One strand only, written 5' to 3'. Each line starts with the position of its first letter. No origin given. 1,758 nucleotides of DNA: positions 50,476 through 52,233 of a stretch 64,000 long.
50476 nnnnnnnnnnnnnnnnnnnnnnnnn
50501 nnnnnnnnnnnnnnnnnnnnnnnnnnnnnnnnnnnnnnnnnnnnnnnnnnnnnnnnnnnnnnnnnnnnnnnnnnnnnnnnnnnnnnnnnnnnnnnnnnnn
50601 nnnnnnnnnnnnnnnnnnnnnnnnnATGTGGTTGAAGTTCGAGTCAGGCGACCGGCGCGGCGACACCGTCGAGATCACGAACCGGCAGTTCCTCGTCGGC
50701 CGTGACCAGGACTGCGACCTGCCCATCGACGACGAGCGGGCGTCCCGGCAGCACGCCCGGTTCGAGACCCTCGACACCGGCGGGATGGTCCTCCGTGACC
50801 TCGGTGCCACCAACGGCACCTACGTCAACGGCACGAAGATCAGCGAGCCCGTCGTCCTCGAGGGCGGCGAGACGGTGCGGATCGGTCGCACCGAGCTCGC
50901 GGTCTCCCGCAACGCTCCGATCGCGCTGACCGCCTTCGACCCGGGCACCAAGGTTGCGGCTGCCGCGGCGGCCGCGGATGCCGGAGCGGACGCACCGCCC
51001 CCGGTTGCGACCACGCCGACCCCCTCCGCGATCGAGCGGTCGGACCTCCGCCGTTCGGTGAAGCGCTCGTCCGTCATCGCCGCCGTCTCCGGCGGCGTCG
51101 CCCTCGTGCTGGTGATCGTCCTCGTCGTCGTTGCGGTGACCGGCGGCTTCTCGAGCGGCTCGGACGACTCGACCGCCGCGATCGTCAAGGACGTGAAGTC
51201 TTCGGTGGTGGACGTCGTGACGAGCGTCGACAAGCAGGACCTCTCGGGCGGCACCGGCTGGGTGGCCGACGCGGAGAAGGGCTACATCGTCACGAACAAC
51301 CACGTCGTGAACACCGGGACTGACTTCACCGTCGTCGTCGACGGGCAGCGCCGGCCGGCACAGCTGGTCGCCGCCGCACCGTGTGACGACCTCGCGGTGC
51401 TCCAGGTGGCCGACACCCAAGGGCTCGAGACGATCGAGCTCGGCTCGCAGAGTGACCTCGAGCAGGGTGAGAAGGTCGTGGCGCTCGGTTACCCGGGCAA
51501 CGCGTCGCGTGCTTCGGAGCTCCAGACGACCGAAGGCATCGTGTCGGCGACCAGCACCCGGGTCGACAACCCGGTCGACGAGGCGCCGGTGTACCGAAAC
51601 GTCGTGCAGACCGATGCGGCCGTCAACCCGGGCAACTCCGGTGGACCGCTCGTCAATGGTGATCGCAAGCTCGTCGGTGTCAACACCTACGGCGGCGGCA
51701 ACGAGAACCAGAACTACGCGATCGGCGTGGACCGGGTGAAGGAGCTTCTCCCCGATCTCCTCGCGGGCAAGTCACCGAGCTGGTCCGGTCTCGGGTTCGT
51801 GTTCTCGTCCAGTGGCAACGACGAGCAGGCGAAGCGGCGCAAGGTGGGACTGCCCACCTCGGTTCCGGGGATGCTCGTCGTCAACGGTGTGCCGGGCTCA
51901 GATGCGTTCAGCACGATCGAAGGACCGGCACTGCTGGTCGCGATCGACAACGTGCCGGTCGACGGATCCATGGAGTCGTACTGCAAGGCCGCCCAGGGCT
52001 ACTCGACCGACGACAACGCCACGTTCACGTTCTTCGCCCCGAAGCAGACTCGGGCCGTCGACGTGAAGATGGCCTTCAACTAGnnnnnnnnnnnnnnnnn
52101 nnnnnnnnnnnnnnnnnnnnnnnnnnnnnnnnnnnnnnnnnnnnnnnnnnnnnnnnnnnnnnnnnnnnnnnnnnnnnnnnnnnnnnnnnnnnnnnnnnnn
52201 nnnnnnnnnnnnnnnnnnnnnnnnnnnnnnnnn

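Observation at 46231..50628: Two near-identical ECF-type promoter and leader cassettes precede the two serine-protease genes flanking the ECF sigma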

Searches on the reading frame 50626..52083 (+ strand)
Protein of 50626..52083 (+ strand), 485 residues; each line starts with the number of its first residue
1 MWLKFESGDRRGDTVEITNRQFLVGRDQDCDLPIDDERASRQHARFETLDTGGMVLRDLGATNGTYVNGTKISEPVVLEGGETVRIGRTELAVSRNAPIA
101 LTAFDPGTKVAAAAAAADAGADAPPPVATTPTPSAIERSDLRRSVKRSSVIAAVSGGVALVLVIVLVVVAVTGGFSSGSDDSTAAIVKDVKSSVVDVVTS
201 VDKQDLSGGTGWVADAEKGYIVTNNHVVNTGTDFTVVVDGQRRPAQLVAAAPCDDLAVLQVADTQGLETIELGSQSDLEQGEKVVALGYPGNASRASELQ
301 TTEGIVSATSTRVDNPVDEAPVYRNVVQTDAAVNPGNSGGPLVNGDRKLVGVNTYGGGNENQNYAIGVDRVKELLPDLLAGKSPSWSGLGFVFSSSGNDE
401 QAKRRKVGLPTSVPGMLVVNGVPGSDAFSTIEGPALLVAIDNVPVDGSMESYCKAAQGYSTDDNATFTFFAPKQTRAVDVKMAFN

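Call 4: search_protein_families(library=pfam, proteins=[window:50626-52083:+], max_evalue=0.001)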
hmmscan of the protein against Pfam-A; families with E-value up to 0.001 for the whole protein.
window:50626-52083:+ (485 aa): 4 families
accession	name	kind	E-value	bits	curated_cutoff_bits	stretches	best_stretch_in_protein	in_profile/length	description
PF13365.12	Trypsin_2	-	2.8e-28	99.9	27.6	1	209-352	1-144/144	Trypsin-like peptidase domain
PF00498.31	FHA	-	7.9e-19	68.3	20.7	1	23-87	2-67/67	FHA domain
PF00089.32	Trypsin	-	1.9e-17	64.2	20.6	1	218-368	34-213/220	Trypsin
PF16697.10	Yop-YscD_cpl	-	1.7e-15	57.5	33.2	1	7-95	4-92/94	Inner membrane component of T3SS, cytoplasmic domain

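Call 12: find_homologous_proteins(query=window:50626-52083:+, max_evalue=1e-20)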
Query window:50626-52083:+ (485 aa): 1256 proteins with E <= 1e-20 among 8000 candidates; the best 120 are listed.
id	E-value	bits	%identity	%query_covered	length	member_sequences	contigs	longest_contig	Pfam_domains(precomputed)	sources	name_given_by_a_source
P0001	0.0e+0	1050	100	100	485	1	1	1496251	PF13365.13,PF00498.32,PF16697.11,PF00089.33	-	-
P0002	2.9e-247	840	77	100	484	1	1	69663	PF13365.13,PF00498.32,PF16697.11,PF00089.33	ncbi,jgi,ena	jgi:serine protease Do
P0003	1.3e-194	666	63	100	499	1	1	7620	PF13365.13,PF00498.32,PF16697.11,PF00089.33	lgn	-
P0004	2.5e-192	658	63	100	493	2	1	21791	PF13365.13,PF00498.32,PF16697.11,PF00089.33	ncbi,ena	-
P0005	8.4e-161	555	75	69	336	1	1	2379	PF13365.13,PF00089.33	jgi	jgi:serine protease Do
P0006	1.1e-159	551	56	100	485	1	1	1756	PF13365.13,PF00498.32,PF16697.11,PF00089.33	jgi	jgi:S1-C subfamily serine protease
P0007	9.2e-159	548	56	100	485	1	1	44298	PF13365.13,PF00498.32,PF16697.11,PF00089.33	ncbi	-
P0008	1.1e-156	541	55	100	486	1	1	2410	PF13365.13,PF00498.32,PF16697.11,PF00089.33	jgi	jgi:S1-C subfamily serine protease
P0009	8.8e-148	512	90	56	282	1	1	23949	PF13365.13,PF00498.32,PF16697.11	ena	-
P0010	1.5e-124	435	48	98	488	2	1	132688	PF13365.13,PF00498.32,PF10459.16,PF16697.11,PF00089.33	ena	-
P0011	4.8e-124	433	46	100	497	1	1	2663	PF13365.13,PF00498.32,PF16697.11,PF00089.33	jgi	jgi:S1-C subfamily serine protease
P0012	2.7e-114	401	45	100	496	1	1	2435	PF13365.13,PF00498.32,PF13180.13,PF16697.11,PF00089.33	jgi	jgi:S1-C subfamily serine protease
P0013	1.9e-112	395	46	100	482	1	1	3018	PF13365.13,PF00498.32,PF16697.11,PF00089.33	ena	-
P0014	1.6e-111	392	46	100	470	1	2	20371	PF13365.13,PF00498.32,PF16697.11,PF00089.33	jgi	jgi:S1-C subfamily serine protease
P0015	1.1e-110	389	46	98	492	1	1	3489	PF13365.13,PF00498.32,PF16697.11,PF00089.33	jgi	jgi:S1-C subfamily serine protease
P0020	9.4e-110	386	45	100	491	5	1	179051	PF13365.13,PF00498.32,PF16697.11,PF00089.33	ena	-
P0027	2.0e-107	379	45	100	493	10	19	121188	PF13365.13,PF00498.32,PF16697.11,PF00089.33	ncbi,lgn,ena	-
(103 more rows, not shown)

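Call 13: search_protein_families(library=ncbifam, proteins=[window:50626-52083:+], max_evalue=0.01)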
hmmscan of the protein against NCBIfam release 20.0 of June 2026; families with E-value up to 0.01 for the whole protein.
window:50626-52083:+ (485 aa): 18 families
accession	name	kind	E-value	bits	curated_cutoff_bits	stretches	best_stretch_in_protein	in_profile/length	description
TIGR02037.1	degP_htrA_DO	subfamily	1.1e-39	136.6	416.2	1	202-480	55-325/434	Do family serine endopeptidase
NF047968.1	SerProtHtrA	equivalog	1.6e-31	110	470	1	184-481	56-356/357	serine protease HtrA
NF041521.1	HhoA_HhoB_HtrA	equivalog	5.5e-28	98.2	450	1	206-446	56-296/335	HhoA/HhoB/HtrA family serine endopeptidase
NF008189.1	PRK10942.1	equivalog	7e-28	97.3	720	1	207-407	113-309/477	serine endoprotease DegP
NF050055.1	SerProtHtrAMycob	equivalog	1.2e-27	97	800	1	183-398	204-426/502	serine protease HtrA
TIGR02038.1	protease_degS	equivalog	5.6e-26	91.5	422.95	1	203-368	73-230/351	outer membrane-stress sensor serine endopeptidase DegS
NF007526.1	PRK10139.1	equivalog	2.5e-25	89.1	756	1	167-378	49-259/456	serine endoprotease DegQ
NF033740.0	MarP_fam_protase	equivalog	5.8e-24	84.8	250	1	182-375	185-374/390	MarP family serine protease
NF008147.1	PRK10898.1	equivalog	2.4e-23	82.9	408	1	182-356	54-218/352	outer membrane-stress sensor serine endopeptidase DegS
NF049868.1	FhaB_Rv0019c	equivalog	2.9e-22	79.4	125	1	6-91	72-156/158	FHA domain-containing protein FhaB/FipA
NF053637.1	SerProtHtrAspr2045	equivalog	3.3e-21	75.7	650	1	204-480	100-384/394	serine protease HtrA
NF040960.1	MamE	equivalog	1.5e-15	56.9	800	1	115-354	30-265/659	magnetosome formation protease MamE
NF040961.1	MamO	equivalog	7.5e-14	51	800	1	185-358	77-245/648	magnetosome protein MamO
NF033760.1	gliding_GltG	equivalog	3.3e-13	49.1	650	1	24-133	28-130/650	adventurous gliding motility protein GltG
NF052573.1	HisKinEspAMyxo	equivalog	1.2e-11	43.5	1400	1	13-89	39-114/755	serine histidine kinase EspA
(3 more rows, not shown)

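Call 15: find_related_loci(query=A2, collection=genome_contigs, flank=10000)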
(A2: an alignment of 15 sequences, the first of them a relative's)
Query A2 (485 aa) in genome_contigs; peptide patterns used: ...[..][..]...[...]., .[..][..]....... (x = any residue, [..] = any of these).
600 stretches matched a pattern (row limit reached: there are more); 568 encode a relative of the query (tblastn E <= 1e-3); the best 80 are kept; 80 distinct loci.
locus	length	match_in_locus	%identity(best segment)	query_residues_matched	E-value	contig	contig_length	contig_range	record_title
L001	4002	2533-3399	32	120-392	5e-38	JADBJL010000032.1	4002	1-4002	MAG: Thermomicrobiaceae bacterium isolate Tumba.bins.21 NODE_11428_length_4002_cov_5.94701, whole genome shotgun sequenc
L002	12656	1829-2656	34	197-469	2e-35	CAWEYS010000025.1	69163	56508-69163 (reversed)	MAG: Miltoncostaeaceae bacterium isolate MFD00962.bin.2.96 genome assembly, contig: contig_71824, whole genome shotgun s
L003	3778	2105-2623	46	202-379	2e-31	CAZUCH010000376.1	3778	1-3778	MAG TPA_asm: uncultured Planctomycetales bacterium isolate binchicken_co86_161 genome assembly, contig: NODE_16780_lengt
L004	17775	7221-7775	39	203-389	3e-30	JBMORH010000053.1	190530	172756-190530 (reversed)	MAG: Thermodesulfobacteriota bacterium isolate Betzabe_MAG175 MAG175_53, whole genome shotgun sequence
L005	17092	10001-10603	40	200-404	2e-30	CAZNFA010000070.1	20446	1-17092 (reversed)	MAG TPA_asm: uncultured Planctomycetales bacterium isolate SRP068000_co1_607 genome assembly, contig: NODE_3562_length_2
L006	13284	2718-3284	41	209-400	2e-28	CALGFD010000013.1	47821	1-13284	MAG TPA_asm: uncultured Planctomycetales bacterium isolate SRR3330210_bin.11_CONCOCT_v1.1_MAG genome assembly, contig: E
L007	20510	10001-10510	42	209-379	1e-27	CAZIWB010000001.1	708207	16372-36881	MAG TPA_asm: uncultured Cellvibrionaceae bacterium isolate SRP193066_co1_141 genome assembly, contig: NODE_10_length_708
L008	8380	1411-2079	35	141-356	3e-27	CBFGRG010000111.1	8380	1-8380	MAG TPA_asm: uncultured bacterium isolate SRR17295755_concoct_154 genome assembly, contig: ERZ23329302.8189, whole genom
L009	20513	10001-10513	40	206-379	3e-27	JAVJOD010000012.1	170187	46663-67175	MAG: Cyclobacteriaceae bacterium isolate A1-SPW-14 k141_39493, whole genome shotgun sequence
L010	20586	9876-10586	34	127-379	6e-27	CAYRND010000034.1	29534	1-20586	MAG TPA_asm: uncultured Phycisphaeraceae bacterium isolate SRP141376_co2_242 genome assembly, contig: NODE_3388_length_2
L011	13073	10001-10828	31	209-483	1e-26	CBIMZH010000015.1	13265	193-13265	MAG TPA_asm: uncultured Cellvibrio sp. isolate SRR16817054_concoct_6 genome assembly, contig: ERZ27394105.873, whole gen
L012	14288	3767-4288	39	203-379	1e-26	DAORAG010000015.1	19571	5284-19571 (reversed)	MAG TPA_asm: Cyclobacteriaceae bacterium isolate AMR_MDS_0964 NODE_501_length_19571_cov_5.245542, whole genome shotgun s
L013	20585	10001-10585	38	182-379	1e-26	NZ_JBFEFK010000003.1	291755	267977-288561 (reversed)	Maioricimonas sp. JC845 3, whole genome shotgun sequence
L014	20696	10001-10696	35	168-379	2e-26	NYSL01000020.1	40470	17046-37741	MAG: Cryomorphaceae bacterium isolate CPC97 5610, whole genome shotgun sequence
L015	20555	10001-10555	38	203-390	2e-26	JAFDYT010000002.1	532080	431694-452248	MAG: Bacteroidetes bacterium isolate SZAS-61 BACT-AMP-13__2__length-532080, whole genome shotgun sequence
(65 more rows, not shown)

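Call 16: find_encoding_contigs(protein=P0002, flank=10000, max_places=3)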
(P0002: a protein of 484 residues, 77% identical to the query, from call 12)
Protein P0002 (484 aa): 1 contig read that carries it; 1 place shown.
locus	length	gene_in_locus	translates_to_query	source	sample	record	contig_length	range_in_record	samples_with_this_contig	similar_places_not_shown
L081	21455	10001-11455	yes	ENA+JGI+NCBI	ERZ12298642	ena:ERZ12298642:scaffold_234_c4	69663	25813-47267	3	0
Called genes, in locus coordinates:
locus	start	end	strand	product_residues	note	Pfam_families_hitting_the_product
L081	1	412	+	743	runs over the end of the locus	PF02665:Nitrate_red_gam (weak), PF13534:Fer4_17 (faint), PF00037:Fer4 (faint), PF13183:Fer4_8, PF13187:Fer4_9, PF13237:Fer4_10, PF13484:Fer4_16 (weak), PF02754:CCG, +1 more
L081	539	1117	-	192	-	PF03352:Adenine_glyco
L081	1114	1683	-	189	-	PF06559:DCD_N, PF22769:DCD, PF00692:dUTPase (weak), PF22569:DCD_C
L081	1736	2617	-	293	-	PF01297:ZnuA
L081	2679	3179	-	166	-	PF01475:FUR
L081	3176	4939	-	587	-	PF26371:AftB_C (faint)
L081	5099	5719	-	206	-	PF01545:Cation_efflux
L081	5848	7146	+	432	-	-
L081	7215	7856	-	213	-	PF04542:Sigma70_r2, PF08281:Sigma70_r4_2, PF04545:Sigma70_r4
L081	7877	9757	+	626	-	PF00069:Pkinase, PF07714:PK_Tyr_Ser-Thr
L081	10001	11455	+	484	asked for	PF16697:Yop-YscD_cpl, PF00498:FHA, PF00089:Trypsin, PF13365:Trypsin_2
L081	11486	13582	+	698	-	PF00012:HSP70, PF06723:MreB_Mbl (weak), PF00012:HSP70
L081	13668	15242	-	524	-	PF00089:Trypsin, PF13365:Trypsin_2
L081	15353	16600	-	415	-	PF05721:PhyH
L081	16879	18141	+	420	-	PF01070:FMN_dh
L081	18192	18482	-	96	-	PF01035:DNA_binding_1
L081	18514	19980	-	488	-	PF00479:G6PD_N, PF02781:G6PD_C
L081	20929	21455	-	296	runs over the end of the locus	-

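Call 17: find_encoding_contigs(protein=P0004, flank=10000, max_places=3)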
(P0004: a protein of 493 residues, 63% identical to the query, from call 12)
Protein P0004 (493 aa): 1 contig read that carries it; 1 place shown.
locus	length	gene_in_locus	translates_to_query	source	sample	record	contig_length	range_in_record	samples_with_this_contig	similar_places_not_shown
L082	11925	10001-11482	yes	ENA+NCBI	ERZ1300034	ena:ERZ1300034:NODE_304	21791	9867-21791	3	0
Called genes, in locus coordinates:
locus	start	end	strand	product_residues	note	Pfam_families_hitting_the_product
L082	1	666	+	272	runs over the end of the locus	PF04069:OpuAC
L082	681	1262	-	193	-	PF01569:PAP2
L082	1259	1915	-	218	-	PF01569:PAP2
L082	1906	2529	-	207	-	PF01569:PAP2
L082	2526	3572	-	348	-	PF03706:LPG_synthase_TM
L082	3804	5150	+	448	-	-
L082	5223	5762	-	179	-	PF04542:Sigma70_r2, PF08281:Sigma70_r4_2, PF04545:Sigma70_r4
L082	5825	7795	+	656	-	PF00069:Pkinase, PF03109:ABC1 (faint), PF07714:PK_Tyr_Ser-Thr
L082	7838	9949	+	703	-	PF00012:HSP70, PF17892:Cadherin_5 (weak), PF17963:Big_9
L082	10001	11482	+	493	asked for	PF16697:Yop-YscD_cpl, PF00498:FHA, PF00089:Trypsin, PF13365:Trypsin_2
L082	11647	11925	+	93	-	?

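Call 18: find_encoding_contigs(protein=P0007, flank=10000, max_places=3)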
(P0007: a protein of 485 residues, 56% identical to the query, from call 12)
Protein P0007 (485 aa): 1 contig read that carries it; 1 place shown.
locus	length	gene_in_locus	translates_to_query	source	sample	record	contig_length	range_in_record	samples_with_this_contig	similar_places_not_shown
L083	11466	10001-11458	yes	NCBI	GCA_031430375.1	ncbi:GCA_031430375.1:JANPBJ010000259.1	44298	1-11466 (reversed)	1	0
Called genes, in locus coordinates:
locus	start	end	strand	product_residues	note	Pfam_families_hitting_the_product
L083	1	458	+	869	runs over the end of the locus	PF01804:Penicil_amidase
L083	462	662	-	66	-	-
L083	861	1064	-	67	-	-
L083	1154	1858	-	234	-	PF06167:Peptidase_M90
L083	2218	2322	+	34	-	-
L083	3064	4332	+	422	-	-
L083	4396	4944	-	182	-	PF07638:Sigma70_ECF (weak), PF04542:Sigma70_r2, PF08281:Sigma70_r4_2, PF04545:Sigma70_r4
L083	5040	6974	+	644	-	PF00069:Pkinase, PF07714:PK_Tyr_Ser-Thr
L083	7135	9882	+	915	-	PF00012:HSP70, PF06723:MreB_Mbl (weak), PF02412:TSP_3 (faint)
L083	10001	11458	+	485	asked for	PF16697:Yop-YscD_cpl, PF00498:FHA, PF00089:Trypsin, PF13365:Trypsin_2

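Call 23: find_encoding_contigs(protein=P0010, flank=10000, max_places=2)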
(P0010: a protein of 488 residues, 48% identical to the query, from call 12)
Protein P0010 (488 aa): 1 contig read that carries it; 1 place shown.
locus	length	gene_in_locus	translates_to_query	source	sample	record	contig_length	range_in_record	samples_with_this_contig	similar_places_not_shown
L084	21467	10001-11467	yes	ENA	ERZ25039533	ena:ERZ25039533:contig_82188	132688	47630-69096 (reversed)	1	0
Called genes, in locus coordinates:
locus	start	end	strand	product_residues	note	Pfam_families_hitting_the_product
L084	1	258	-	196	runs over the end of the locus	PF03176:MMPL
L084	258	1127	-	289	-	-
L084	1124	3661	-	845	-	PF03007:WS_DGAT_cat, PF06974:WS_DGAT_C, PF03176:MMPL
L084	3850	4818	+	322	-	PF00106:adh_short, PF08659:KR (faint), PF23441:SDR (weak), PF13561:adh_short_C2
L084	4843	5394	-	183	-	PF04542:Sigma70_r2, PF08281:Sigma70_r4_2, PF04545:Sigma70_r4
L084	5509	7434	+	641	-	PF00069:Pkinase, PF07714:PK_Tyr_Ser-Thr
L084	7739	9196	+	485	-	PF00012:HSP70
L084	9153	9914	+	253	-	-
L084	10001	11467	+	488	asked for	PF16697:Yop-YscD_cpl, PF00498:FHA, PF00089:Trypsin, PF10459:Peptidase_S46 (faint), PF13365:Trypsin_2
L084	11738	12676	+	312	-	PF05019:Coq4 (faint)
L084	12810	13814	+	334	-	PF04909:Amidohydro_2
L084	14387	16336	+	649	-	PF12704:MacB_PCD (weak), PF02687:FtsX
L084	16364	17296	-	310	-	PF00296:Bac_luciferase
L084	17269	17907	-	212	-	-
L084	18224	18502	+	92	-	PF03109:ABC1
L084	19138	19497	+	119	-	-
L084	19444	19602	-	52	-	-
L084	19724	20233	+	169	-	PF01047:MarR, PF12802:MarR_2, PF01325:Fe_dep_repress (weak)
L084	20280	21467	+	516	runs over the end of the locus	PF01642:MM_CoA_mutase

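Call 24: find_encoding_contigs(protein=P0020, flank=10000, max_places=2)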
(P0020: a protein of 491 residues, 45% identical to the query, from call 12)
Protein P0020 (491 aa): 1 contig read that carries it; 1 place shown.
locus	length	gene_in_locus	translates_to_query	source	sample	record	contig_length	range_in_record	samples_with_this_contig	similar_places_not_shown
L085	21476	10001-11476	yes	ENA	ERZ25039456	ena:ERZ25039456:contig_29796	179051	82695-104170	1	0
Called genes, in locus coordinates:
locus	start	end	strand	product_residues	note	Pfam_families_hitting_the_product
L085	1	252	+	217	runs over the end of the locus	PF04250:DUF429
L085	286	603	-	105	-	PF02452:PemK_toxin, PF01845:CcdB (weak)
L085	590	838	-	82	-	PF01402:RHH_1 (weak)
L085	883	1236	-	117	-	PF01336:tRNA_anti-codon (weak)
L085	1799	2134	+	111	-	-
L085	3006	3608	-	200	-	-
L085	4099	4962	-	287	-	PF03069:FmdA_AmdA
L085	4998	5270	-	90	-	-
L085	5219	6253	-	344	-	PF11799:IMS_C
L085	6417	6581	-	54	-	-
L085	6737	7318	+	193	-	-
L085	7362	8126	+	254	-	-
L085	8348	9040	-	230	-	PF04029:2-ph_phosp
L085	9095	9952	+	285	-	PF01694:Rhomboid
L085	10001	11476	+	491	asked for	PF16697:Yop-YscD_cpl, PF00498:FHA, PF00089:Trypsin, PF13365:Trypsin_2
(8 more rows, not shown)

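Call 25: find_encoding_contigs(protein=P0027, flank=10000, max_places=3)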
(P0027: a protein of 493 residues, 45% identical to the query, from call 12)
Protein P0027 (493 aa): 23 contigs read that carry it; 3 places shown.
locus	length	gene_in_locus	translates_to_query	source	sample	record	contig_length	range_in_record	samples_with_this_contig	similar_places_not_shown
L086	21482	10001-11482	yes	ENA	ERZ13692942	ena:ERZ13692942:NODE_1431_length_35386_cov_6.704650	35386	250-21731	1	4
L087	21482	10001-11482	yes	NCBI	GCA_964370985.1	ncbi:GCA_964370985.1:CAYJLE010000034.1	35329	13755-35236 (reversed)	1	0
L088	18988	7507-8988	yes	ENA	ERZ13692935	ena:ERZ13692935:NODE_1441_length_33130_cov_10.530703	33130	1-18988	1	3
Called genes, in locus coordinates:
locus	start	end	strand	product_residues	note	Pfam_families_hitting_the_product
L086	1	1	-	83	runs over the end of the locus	?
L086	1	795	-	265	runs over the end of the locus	PF03372:Exo_endo_phos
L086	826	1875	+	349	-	PF13439:Glyco_transf_4, PF13579:Glyco_trans_4_4, PF00534:Glycos_transf_1, PF13692:Glyco_trans_1_4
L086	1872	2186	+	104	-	-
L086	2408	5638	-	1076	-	PF02811:PHP, PF07733:DNA_pol3_alpha, PF17657:DNA_pol3_finger, PF14579:HHH_6, PF01336:tRNA_anti-codon (weak)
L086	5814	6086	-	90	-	-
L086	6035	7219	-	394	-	PF00817:IMS, PF11799:IMS_C (weak)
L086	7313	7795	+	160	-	-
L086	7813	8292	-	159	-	-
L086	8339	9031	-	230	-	PF04029:2-ph_phosp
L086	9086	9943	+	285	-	PF01694:Rhomboid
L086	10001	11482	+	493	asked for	PF16697:Yop-YscD_cpl, PF00498:FHA, PF00089:Trypsin, PF13365:Trypsin_2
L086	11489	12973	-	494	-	PF16697:Yop-YscD_cpl, PF00498:FHA, PF26549:Tricorn_N, PF07676:PD40, PF26549:Tricorn_N, PF26550:Tricorn_2nd, PF07676:PD40, PF26549:Tricorn_N, +3 more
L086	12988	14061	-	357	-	-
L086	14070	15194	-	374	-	PF16697:Yop-YscD_cpl, PF00498:FHA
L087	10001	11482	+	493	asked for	PF16697:Yop-YscD_cpl, PF00498:FHA, PF00089:Trypsin, PF13365:Trypsin_2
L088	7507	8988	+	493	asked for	PF16697:Yop-YscD_cpl, PF00498:FHA, PF00089:Trypsin, PF13365:Trypsin_2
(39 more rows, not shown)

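Call 43: search_protein_families(library=pfam, proteins=[L084:11738-12676:+, L081:13668-15242:-], max_evalue=1)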
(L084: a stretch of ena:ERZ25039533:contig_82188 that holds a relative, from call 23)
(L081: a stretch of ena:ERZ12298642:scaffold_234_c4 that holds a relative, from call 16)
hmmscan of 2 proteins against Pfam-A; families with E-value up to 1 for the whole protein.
L084:11738-12676:+ (312 aa): 1 family
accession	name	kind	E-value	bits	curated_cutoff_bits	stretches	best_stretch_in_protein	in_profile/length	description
PF05019.18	Coq4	-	1.6e-05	24.7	22.9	2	161-187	74-100/221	Coenzyme Q (ubiquinone) biosynthesis protein Coq4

L081:13668-15242:- (524 aa): 2 families
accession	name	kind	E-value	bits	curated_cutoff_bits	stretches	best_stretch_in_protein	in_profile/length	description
PF00089.32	Trypsin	-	7.7e-39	134.2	20.6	1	69-307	2-219/220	Trypsin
PF13365.12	Trypsin_2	-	3.8e-08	34.6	27.6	1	101-268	3-134/144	Trypsin-like peptidase domain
